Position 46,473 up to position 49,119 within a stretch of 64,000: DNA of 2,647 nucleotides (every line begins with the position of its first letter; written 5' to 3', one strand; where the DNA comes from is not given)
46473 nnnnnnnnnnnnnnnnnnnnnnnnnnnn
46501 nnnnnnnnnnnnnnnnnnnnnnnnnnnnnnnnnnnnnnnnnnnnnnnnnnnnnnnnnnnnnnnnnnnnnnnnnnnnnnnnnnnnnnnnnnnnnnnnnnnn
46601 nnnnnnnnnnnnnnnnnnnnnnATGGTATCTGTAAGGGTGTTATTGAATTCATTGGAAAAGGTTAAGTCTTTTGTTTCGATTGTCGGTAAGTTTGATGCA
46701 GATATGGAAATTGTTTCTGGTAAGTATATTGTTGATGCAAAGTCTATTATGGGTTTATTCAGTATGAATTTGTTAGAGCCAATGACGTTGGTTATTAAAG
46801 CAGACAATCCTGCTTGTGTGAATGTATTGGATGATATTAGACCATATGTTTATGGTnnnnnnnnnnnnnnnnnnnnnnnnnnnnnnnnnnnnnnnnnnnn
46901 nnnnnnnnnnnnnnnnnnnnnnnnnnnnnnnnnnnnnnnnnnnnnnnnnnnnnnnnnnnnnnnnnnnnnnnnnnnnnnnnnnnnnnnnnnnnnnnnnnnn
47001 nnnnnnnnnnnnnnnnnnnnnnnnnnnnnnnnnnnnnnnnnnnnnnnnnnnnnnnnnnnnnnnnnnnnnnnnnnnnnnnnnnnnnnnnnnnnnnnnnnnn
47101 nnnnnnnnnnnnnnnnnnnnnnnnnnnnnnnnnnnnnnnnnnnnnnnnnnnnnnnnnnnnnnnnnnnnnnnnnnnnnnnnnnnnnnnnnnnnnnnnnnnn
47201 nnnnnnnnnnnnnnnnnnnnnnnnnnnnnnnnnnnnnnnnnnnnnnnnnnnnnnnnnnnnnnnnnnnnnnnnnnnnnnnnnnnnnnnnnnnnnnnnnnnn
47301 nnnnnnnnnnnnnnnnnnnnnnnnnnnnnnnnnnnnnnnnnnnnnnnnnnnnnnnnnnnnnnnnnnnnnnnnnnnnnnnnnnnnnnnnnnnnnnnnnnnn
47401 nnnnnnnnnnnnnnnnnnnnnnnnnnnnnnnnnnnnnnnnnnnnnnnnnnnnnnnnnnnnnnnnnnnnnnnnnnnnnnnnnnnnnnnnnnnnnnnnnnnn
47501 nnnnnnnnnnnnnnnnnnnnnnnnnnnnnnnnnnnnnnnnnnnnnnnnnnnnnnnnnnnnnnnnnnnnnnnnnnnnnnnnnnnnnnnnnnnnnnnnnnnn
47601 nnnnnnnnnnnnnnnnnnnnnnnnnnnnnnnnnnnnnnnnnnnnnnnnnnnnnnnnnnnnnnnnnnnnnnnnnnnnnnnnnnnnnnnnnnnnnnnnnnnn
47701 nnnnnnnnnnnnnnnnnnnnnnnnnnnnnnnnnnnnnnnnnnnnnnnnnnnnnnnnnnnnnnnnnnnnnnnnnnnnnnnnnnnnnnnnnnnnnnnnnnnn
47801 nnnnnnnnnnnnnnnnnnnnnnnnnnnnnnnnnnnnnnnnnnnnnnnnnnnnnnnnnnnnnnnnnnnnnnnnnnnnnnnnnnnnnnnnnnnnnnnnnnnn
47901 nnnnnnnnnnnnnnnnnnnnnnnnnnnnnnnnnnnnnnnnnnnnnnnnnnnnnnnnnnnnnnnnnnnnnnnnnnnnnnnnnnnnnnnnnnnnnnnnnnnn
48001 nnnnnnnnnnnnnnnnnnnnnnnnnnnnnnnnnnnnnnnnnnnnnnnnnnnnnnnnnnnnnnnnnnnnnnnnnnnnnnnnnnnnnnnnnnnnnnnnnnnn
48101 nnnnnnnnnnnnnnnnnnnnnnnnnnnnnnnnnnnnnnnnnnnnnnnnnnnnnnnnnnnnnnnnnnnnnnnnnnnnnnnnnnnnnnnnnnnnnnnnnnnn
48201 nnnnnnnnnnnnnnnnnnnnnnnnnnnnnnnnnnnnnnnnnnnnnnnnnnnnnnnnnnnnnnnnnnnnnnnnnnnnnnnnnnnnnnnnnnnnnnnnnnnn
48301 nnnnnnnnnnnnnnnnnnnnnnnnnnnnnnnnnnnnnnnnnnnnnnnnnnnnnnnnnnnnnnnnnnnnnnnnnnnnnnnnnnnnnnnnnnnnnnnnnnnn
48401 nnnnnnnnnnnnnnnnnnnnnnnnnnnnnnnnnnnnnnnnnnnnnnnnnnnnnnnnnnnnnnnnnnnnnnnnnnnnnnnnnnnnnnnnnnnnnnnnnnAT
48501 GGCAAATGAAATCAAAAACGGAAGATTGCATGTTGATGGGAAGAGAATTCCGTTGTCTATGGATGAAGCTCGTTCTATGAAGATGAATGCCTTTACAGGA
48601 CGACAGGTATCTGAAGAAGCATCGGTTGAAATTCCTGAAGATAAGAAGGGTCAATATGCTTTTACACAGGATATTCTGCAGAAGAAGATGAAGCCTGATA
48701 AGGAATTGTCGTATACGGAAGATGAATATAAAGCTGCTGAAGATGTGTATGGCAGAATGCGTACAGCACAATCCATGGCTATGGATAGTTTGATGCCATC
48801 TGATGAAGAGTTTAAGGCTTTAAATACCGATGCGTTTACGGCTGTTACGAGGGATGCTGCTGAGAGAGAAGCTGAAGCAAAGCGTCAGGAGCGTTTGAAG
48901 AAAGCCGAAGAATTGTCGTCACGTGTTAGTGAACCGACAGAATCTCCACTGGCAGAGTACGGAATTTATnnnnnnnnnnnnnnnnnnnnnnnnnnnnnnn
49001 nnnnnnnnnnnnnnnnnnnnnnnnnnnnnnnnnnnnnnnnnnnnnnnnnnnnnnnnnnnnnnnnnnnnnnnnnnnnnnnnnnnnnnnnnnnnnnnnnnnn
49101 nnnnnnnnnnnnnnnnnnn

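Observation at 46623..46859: HPr/Crh-like protein without the catalytic His15, encoded between tRNAs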

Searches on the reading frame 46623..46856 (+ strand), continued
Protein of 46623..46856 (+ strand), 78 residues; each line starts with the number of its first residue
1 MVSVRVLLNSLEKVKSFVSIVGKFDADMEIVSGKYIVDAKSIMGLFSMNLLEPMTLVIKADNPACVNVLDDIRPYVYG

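Call 83: find_encoding_contigs(protein=P0200, flank=6000, max_places=2)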
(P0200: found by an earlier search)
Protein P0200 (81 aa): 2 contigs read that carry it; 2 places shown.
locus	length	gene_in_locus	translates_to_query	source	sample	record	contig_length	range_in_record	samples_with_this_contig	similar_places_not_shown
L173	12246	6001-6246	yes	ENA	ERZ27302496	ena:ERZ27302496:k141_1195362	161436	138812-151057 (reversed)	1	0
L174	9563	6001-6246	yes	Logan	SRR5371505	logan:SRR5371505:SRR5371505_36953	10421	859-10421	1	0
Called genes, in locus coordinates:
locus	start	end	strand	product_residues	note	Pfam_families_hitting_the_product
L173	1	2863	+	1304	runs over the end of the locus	PF02811:PHP, PF07733:DNA_pol3_alpha, PF17657:DNA_pol3_finger, PF14579:HHH_6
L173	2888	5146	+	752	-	PF23139:OB_YrrC (weak), PF14490:HHH_RecD2, PF01443:Viral_helicase1 (faint), PF13245:AAA_19, PF13604:AAA_30, PF18335:SH3_13, PF13538:UvrD_C_2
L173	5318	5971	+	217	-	PF07486:Hydrolase_2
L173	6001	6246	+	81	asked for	PF00381:PTS-HPr (weak)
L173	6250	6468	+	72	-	-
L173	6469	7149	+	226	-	PF02511:Thy1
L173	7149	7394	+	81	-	-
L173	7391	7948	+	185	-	PF00625:Guanylate_kin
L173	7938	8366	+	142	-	PF05014:Nuc_deoxyrib_tr (weak)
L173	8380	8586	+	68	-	-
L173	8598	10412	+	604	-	PF13597:NRDD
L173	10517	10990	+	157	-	PF13353:Fer4_12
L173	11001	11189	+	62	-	PF02943:FeThRed_B (weak)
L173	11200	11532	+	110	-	-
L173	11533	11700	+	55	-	-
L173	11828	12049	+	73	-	-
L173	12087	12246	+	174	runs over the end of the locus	-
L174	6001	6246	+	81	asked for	PF00381:PTS-HPr (weak)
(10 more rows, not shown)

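Call 86: search_protein_families(library=pfam, proteins=[L173:5318-5968:+, L001:3542-3985:+], max_evalue=0.01)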
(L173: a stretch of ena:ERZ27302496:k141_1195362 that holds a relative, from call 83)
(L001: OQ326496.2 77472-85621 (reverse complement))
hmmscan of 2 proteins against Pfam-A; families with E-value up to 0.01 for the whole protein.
L173:5318-5968:+ (217 aa): 1 family
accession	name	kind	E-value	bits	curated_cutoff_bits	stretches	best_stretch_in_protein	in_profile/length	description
PF07486.17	Hydrolase_2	-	1.3e-16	61.4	27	1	128-215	6-99/100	Cell Wall Hydrolase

L001:3542-3985:+ (148 aa): 1 family
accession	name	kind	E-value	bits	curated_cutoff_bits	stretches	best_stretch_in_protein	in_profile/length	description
PF07486.17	Hydrolase_2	-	2.7e-15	57.2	27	1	54-145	1-99/100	Cell Wall Hydrolase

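Call 93: search_protein_families(library=padloc, proteins=[window:46623-46856:+], max_evalue=0.01)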
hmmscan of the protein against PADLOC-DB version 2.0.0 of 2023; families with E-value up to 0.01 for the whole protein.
window:46623-46856:+ (78 aa): 0 families

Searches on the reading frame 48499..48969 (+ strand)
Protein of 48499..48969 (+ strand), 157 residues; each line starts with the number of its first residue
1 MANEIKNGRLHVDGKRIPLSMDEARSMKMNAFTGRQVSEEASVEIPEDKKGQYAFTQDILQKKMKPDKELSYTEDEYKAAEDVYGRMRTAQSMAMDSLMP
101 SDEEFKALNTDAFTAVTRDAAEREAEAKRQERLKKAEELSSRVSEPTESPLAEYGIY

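Call 86: search_protein_families(library=pfam, proteins=[window:48499-48969:+], max_evalue=0.01)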
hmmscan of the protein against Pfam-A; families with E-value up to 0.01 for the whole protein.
window:48499-48969:+ (157 aa): 1 family
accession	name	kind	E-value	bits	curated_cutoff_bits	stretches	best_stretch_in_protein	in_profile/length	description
PF24286.1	DUF7474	-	0.0069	16.8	27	1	78-152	33-106/194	Family of unknown function (DUF7474)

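Call 93: search_protein_families(library=padloc, proteins=[window:48499-48969:+], max_evalue=0.01)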
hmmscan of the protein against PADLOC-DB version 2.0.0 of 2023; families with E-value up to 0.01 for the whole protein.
window:48499-48969:+ (157 aa): 0 families
